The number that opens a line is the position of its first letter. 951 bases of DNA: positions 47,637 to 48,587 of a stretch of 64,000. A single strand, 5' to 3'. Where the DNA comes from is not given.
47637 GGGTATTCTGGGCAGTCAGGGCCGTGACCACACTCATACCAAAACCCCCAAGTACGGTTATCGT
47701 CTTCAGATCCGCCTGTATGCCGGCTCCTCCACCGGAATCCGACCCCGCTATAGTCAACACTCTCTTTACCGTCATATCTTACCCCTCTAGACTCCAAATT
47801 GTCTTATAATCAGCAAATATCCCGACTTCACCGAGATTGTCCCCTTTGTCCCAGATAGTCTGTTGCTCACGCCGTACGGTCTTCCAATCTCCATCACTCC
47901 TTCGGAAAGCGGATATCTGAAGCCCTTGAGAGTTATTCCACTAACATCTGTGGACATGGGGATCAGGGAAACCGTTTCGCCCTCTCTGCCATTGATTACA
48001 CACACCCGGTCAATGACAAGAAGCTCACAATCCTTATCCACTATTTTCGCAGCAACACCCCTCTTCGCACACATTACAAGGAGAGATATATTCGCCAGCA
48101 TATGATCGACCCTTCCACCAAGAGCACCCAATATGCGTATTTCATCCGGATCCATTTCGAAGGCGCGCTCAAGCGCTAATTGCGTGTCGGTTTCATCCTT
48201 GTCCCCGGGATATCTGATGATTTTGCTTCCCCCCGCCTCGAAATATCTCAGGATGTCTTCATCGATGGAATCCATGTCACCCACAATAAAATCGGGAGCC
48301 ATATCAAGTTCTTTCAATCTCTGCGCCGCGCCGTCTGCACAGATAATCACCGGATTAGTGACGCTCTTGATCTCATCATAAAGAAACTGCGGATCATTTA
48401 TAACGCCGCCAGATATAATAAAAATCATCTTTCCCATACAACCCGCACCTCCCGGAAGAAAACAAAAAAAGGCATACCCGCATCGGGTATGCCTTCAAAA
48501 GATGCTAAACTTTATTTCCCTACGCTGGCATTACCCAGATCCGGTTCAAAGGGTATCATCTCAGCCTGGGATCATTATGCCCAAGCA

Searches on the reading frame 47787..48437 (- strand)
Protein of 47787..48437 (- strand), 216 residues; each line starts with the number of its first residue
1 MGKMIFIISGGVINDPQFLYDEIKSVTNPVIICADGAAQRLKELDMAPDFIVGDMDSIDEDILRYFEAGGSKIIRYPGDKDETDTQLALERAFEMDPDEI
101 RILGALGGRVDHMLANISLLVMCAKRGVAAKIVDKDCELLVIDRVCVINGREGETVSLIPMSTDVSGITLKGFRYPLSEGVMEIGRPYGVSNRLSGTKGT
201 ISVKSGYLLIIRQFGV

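Call 79: search_protein_families(library=pfam, proteins=[window:47787-48437:-], max_evalue=0.0001)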
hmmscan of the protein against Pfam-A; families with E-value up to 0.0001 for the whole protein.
window:47787-48437:- (216 aa): 2 families
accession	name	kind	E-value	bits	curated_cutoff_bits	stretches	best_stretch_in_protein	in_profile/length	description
PF04263.21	TPK_catalytic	-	1.7e-33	115.3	30.7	1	28-129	8-110/113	Thiamin pyrophosphokinase, catalytic domain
PF04265.19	TPK_B1_binding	-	1.3e-15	57.2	22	1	151-208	9-67/67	Thiamin pyrophosphokinase, vitamin B1 binding domain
